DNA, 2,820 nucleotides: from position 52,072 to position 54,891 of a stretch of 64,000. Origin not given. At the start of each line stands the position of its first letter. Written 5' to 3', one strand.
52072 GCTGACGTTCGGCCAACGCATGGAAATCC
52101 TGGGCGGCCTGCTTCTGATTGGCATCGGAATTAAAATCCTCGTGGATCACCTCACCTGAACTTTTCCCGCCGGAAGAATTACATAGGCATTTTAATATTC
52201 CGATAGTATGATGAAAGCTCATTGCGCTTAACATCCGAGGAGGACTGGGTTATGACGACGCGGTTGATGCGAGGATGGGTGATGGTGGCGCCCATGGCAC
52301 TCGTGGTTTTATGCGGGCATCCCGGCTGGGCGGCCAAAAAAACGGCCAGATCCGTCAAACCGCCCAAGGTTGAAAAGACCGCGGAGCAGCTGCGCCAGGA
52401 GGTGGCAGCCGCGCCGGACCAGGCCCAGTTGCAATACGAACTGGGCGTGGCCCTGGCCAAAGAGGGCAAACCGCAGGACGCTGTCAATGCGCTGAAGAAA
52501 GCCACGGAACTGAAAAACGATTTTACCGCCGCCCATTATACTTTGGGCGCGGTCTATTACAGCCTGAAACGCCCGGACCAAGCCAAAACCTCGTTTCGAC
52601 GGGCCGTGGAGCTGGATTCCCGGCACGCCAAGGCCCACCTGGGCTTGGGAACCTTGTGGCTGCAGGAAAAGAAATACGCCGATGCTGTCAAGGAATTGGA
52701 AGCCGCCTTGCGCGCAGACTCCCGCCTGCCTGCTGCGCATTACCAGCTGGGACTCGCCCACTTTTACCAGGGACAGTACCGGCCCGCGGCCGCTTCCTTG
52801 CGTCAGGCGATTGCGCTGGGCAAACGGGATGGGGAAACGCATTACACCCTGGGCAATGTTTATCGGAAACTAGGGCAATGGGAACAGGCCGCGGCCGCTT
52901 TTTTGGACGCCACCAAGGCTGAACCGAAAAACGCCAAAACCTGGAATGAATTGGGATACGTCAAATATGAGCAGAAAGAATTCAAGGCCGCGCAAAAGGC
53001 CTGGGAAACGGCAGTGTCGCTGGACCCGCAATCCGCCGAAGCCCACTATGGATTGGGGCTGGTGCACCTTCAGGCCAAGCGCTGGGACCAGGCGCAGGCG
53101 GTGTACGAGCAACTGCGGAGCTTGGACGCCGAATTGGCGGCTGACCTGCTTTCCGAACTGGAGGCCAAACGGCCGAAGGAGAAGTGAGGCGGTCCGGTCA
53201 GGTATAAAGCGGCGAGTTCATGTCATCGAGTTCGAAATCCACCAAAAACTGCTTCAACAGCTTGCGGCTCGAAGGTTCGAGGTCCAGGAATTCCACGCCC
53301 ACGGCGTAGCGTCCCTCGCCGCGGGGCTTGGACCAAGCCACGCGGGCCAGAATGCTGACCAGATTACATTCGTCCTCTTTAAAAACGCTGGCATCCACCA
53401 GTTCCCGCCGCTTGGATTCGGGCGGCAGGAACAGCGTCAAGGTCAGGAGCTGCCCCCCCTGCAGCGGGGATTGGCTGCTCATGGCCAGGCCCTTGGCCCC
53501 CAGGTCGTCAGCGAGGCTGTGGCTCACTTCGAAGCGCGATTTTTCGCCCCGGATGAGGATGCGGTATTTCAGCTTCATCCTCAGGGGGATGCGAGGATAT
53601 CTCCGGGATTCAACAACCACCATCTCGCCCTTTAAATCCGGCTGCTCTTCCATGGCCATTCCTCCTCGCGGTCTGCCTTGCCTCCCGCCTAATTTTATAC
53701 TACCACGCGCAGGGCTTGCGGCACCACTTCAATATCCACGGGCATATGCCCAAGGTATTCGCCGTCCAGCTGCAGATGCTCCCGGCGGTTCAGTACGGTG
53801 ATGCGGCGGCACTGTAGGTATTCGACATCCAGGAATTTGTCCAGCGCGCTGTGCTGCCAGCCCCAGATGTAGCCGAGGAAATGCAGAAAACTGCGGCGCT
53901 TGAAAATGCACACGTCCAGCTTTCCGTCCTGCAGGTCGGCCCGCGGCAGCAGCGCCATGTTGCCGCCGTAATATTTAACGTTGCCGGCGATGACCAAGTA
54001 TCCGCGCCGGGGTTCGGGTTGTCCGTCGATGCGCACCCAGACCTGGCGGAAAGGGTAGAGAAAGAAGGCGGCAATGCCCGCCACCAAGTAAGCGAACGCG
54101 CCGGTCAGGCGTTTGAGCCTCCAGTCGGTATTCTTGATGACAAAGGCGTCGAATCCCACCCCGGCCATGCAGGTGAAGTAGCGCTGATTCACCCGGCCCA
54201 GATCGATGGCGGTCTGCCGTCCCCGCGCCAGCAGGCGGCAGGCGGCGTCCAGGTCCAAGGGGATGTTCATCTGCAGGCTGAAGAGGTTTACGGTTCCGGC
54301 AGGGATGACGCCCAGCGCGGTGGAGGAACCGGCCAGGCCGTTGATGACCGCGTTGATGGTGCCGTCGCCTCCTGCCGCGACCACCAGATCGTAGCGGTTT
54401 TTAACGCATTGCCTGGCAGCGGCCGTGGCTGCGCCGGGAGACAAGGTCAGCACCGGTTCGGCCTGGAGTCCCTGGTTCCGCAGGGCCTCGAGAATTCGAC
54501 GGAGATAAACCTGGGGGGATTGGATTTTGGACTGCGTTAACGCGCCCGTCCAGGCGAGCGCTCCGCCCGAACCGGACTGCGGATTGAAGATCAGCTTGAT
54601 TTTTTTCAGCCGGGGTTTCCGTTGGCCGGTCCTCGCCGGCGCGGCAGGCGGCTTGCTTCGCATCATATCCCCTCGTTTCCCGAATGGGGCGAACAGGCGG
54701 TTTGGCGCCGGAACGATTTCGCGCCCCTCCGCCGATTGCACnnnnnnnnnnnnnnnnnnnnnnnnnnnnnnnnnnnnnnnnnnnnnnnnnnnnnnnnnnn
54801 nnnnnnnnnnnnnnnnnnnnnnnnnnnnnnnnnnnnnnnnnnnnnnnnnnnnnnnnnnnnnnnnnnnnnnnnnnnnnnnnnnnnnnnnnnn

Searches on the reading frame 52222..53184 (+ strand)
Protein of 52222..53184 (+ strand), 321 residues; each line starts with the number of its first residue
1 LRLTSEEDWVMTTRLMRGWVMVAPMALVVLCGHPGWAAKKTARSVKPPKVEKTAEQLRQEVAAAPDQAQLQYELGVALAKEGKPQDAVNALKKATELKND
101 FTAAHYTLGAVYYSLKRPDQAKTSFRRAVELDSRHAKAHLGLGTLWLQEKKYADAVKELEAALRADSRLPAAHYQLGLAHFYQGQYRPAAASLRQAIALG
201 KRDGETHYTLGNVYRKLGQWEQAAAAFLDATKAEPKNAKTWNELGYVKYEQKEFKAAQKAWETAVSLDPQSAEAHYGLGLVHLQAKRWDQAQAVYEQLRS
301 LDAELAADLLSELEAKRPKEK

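Call 46: search_protein_families(library=pfam, proteins=[window:52222-53184:+], max_evalue=0.001)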
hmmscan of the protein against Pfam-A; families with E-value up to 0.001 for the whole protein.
window:52222-53184:+ (321 aa): 23 families
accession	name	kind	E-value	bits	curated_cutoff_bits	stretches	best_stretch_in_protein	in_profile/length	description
PF07719.23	TPR_2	-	1.1e-42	141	27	6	205-237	2-34/34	Tetratricopeptide repeat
PF00515.34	TPR_1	-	8.9e-40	133.4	27.8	4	104-134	3-33/34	Tetratricopeptide repeat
PF13414.12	TPR_11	-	3.8e-38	129.3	26.8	5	245-284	1-40/42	TPR repeat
PF13432.12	TPR_16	-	7.5e-33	113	32.7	4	106-167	1-62/65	Tetratricopeptide repeat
PF13181.12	TPR_8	-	9.2e-30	100.7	25.7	1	104-134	3-33/34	Tetratricopeptide repeat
PF14559.12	TPR_19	-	8.7e-26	90.5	25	4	78-126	1-49/68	Tetratricopeptide repeat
PF13431.12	TPR_17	-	4.9e-24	83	24.4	1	261-293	2-34/34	Tetratricopeptide repeat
PF13424.12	TPR_12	-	2.4e-22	79.3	30.1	2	238-300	3-73/77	Tetratricopeptide repeat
PF13428.12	TPR_14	-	1.3e-21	75.3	23.5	1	206-246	3-43/44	Tetratricopeptide repeat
PF12895.13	ANAPC3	-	4e-19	69.1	27.2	3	150-228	3-80/82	Anaphase-promoting complex, cyclosome, subunit 3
PF13174.12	TPR_6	-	5.1e-17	61.7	26.3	0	273-300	1-28/33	Tetratricopeptide repeat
PF23914.1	TPR_CcmH_CycH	-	3.8e-13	50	42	2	192-300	38-149/158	Cytochrome c-type biogenesis protein H TPR domain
PF13371.12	TPR_9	-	9.1e-11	42.1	35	0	211-275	2-66/73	Tetratricopeptide repeat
PF25063.1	ARM_TT21_C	-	4e-10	40.4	35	1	48-182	35-176/209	Tetratricopeptide repeat protein 21 C-terminal ARM domain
PF13176.12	TPR_7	-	4.7e-10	39.2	27.9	0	210-236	5-33/36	Tetratricopeptide repeat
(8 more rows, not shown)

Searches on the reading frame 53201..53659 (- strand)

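Call 46: search_protein_families(library=pfam, proteins=[window:53201-53659:-], max_evalue=0.001)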
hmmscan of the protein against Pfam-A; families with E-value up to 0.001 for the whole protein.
window:53201-53659:- (153 aa): 1 family
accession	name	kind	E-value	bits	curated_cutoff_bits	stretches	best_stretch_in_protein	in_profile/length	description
PF07238.19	PilZ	-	5e-11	43.3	22.5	1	18-139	2-100/102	PilZ domain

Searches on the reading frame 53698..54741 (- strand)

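Call 46: search_protein_families(library=pfam, proteins=[window:53698-54741:-], max_evalue=0.001)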
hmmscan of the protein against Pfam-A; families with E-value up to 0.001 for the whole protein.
window:53698-54741:- (348 aa): 3 families
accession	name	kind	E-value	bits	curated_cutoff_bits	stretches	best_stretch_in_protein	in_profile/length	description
PF00781.29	DAGK_cat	-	3.1e-28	98.3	23.6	1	75-184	14-125/125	Diacylglycerol kinase catalytic domain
PF19279.4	YegS_C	-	1.5e-25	90.2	27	1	194-347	4-157/158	YegS C-terminal NAD kinase beta sandwich-like domain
PF01513.26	NAD_kinase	-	0.00078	20.2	25.5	0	105-151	61-107/130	ATP-NAD kinase N-terminal domain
